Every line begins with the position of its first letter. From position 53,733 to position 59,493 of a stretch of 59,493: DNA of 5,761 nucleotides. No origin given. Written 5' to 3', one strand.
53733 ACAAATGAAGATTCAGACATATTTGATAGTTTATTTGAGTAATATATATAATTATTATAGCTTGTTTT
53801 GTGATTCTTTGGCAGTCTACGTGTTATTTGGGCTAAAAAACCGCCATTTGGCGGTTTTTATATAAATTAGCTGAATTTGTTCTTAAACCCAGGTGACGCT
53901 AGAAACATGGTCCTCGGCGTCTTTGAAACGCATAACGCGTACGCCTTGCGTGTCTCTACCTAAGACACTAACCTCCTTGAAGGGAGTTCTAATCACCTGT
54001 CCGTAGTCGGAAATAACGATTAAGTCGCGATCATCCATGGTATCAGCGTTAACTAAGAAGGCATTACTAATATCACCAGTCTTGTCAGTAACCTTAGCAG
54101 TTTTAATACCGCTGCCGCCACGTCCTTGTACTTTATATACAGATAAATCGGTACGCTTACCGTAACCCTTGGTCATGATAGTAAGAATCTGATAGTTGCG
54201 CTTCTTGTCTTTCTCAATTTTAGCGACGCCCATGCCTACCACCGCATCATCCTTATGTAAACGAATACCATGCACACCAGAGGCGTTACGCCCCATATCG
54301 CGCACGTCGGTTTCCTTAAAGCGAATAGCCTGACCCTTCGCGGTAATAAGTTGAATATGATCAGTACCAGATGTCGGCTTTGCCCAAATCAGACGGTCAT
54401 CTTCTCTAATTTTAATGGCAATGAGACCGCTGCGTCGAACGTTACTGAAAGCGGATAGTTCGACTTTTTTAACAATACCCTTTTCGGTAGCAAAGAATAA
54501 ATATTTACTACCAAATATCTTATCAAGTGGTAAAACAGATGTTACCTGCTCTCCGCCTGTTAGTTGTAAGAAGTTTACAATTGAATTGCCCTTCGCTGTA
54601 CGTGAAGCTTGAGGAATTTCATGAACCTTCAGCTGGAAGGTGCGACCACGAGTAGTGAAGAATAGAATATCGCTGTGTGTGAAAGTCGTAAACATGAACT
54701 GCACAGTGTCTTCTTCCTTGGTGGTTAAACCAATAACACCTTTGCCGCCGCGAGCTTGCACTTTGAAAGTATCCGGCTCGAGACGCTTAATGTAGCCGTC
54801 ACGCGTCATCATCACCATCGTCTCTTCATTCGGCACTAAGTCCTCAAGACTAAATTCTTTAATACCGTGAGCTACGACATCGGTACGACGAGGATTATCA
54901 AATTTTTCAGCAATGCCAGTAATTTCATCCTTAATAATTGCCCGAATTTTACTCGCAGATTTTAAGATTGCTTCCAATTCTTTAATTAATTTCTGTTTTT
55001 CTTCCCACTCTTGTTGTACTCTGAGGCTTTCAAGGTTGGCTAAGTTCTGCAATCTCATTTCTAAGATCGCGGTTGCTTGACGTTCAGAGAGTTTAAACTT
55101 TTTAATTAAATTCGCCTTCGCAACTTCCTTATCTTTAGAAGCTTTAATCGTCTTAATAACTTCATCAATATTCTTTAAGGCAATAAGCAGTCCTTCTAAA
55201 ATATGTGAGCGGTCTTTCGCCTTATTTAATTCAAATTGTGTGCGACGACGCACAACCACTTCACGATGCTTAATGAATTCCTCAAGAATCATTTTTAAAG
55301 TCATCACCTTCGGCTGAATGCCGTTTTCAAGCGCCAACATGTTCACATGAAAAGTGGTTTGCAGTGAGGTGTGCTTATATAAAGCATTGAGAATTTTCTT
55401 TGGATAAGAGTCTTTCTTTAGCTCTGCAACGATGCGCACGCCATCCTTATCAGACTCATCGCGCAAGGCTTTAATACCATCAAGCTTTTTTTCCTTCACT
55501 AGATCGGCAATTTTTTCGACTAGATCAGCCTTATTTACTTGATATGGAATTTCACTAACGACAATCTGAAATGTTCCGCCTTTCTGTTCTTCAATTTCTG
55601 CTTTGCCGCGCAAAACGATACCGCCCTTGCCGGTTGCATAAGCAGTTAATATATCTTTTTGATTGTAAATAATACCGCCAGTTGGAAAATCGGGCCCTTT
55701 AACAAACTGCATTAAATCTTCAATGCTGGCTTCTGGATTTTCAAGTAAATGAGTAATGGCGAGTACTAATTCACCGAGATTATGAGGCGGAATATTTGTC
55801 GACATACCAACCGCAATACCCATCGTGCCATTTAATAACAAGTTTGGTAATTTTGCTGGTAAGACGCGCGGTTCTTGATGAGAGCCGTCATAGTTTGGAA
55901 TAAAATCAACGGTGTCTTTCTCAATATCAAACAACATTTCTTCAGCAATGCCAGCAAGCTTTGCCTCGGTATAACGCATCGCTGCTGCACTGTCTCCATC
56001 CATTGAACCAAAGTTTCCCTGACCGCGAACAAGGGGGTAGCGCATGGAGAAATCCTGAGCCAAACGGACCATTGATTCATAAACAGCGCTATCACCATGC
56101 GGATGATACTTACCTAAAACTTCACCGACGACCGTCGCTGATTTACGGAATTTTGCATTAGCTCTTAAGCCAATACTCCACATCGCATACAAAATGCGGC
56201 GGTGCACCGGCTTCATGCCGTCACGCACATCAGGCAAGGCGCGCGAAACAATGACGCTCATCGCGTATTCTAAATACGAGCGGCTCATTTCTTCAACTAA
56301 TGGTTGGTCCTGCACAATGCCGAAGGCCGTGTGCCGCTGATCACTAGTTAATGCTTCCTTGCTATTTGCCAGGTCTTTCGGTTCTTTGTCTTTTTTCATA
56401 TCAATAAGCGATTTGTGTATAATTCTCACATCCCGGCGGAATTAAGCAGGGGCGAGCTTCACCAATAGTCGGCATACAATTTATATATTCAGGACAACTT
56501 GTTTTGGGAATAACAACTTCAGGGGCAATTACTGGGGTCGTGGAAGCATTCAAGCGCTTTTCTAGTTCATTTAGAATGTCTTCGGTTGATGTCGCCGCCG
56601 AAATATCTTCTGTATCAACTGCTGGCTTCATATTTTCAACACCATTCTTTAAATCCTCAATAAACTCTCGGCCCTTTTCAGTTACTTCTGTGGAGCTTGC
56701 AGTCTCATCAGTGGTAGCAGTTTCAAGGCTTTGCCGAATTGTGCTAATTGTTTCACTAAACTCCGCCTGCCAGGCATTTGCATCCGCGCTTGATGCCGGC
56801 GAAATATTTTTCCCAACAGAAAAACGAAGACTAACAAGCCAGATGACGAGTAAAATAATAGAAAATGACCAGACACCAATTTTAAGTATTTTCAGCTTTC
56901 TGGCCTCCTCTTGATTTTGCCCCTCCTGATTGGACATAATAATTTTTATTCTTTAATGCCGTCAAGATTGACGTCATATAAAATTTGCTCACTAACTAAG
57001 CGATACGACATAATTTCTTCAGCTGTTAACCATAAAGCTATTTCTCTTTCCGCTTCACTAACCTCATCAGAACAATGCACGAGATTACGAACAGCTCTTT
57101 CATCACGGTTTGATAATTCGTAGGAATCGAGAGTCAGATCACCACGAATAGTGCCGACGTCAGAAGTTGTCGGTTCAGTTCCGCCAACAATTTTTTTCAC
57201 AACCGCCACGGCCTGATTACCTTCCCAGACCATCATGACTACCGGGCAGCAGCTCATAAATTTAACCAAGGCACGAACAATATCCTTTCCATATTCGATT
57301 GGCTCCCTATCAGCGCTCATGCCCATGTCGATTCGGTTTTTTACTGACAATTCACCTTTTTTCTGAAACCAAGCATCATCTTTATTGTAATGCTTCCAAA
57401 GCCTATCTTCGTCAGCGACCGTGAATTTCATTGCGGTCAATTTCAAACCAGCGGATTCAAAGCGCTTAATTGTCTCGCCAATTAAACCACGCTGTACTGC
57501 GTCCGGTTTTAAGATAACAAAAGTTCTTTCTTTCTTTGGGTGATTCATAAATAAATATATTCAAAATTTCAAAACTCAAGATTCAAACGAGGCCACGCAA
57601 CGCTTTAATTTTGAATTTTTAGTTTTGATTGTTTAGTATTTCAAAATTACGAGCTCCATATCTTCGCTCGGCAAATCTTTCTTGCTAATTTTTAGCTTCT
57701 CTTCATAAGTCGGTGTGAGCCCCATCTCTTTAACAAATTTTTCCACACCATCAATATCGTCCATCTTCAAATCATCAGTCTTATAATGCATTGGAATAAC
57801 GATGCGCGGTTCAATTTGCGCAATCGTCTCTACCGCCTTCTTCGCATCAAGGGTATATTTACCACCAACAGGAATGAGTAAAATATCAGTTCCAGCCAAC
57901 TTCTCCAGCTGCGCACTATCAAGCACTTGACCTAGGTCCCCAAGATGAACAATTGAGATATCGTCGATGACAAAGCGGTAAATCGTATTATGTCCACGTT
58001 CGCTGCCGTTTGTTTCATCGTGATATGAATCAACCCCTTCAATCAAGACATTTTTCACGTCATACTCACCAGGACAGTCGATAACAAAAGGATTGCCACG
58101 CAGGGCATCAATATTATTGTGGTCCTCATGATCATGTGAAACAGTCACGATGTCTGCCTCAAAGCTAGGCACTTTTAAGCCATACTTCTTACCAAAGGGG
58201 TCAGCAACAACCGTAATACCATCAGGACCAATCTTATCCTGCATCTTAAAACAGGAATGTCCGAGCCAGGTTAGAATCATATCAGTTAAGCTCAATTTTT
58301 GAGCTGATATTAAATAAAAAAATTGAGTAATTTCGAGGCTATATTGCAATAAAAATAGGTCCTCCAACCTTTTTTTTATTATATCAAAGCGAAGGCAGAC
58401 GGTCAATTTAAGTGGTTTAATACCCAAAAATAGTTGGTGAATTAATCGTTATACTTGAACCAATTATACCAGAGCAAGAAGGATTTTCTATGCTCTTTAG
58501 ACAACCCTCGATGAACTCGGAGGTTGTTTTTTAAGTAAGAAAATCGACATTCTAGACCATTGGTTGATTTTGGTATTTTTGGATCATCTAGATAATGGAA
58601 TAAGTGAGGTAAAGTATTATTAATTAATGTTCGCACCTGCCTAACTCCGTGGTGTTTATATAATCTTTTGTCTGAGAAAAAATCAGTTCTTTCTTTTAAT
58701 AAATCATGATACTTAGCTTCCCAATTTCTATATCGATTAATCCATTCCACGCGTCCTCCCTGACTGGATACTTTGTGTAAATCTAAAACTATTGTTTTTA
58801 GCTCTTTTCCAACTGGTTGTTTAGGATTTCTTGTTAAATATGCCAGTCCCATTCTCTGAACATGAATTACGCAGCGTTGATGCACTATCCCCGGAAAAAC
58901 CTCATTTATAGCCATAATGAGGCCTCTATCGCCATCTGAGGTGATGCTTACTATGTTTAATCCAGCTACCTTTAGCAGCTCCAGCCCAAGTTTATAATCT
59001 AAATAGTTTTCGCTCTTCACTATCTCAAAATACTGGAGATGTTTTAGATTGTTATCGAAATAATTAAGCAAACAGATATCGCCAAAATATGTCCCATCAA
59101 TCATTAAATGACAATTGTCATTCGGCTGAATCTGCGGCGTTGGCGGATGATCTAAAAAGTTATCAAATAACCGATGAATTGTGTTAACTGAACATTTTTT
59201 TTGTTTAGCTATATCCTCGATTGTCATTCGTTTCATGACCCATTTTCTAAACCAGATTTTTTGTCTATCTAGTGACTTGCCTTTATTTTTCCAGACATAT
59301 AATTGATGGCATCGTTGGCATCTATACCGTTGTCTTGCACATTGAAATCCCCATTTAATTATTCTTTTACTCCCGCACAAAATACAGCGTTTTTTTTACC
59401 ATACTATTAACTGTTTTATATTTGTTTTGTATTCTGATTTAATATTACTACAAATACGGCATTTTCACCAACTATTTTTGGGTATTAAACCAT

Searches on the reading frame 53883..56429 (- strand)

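Call 20: search_protein_families(library=pfam, proteins=[window:53883-56429:-], max_evalue=0.01)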
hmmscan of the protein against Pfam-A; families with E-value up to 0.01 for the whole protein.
window:53883-56429:- (848 aa): 2 families
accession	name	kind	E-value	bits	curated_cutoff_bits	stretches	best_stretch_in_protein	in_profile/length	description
PF00521.26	DNA_topoisoIV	-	1.6e-166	554.9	31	1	63-503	1-431/432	DNA gyrase/topoisomerase IV, subunit A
PF03989.18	DNA_gyraseA_C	-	4.2e-68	225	27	6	694-736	5-47/48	DNA gyrase C-terminal domain, beta-propeller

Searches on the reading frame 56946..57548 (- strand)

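Call 20: search_protein_families(library=pfam, proteins=[window:56946-57548:-], max_evalue=0.01)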
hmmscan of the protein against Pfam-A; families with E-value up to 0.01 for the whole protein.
window:56946-57548:- (200 aa): 1 family
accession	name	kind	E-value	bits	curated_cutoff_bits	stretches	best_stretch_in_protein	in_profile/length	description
PF00334.24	NDK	-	2.3e-37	128.3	27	2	87-179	53-135/135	Nucleoside diphosphate kinase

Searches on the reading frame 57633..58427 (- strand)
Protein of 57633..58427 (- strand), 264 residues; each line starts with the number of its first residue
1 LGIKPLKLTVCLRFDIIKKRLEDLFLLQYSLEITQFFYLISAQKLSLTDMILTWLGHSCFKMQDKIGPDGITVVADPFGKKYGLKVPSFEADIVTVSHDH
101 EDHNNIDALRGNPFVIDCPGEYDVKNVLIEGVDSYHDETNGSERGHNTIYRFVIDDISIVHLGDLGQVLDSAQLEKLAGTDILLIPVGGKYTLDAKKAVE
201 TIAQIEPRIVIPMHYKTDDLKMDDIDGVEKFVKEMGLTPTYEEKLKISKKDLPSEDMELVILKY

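Call 20: search_protein_families(library=pfam, proteins=[window:57633-58427:-], max_evalue=0.01)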
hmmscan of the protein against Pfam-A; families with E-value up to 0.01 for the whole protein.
window:57633-58427:- (264 aa): 2 families
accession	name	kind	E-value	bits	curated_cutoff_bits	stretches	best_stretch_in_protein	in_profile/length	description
PF13483.12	Lactamase_B_3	-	8.5e-53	179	24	1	52-214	2-160/160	Beta-lactamase superfamily domain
PF12706.13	Lactamase_B_2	-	1.6e-10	41.4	27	1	129-215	105-200/200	Beta-lactamase superfamily domain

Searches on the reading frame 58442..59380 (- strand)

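Call 20: search_protein_families(library=pfam, proteins=[window:58442-59380:-], max_evalue=0.01)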
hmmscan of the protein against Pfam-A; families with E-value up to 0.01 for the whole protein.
window:58442-59380:- (312 aa): 3 families
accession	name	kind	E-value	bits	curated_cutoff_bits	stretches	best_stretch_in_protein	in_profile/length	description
PF00872.24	Transposase_mut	-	1.8e-10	40.7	21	1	119-219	201-306/379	Transposase, Mutator family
PF10551.15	MULE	-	6.4e-06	27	27.6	1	118-174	34-96/99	MULE transposase domain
PF03050.20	DDE_Tnp_IS66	-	2.4e-05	24.3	23.1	1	163-277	145-260/284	Transposase IS66 family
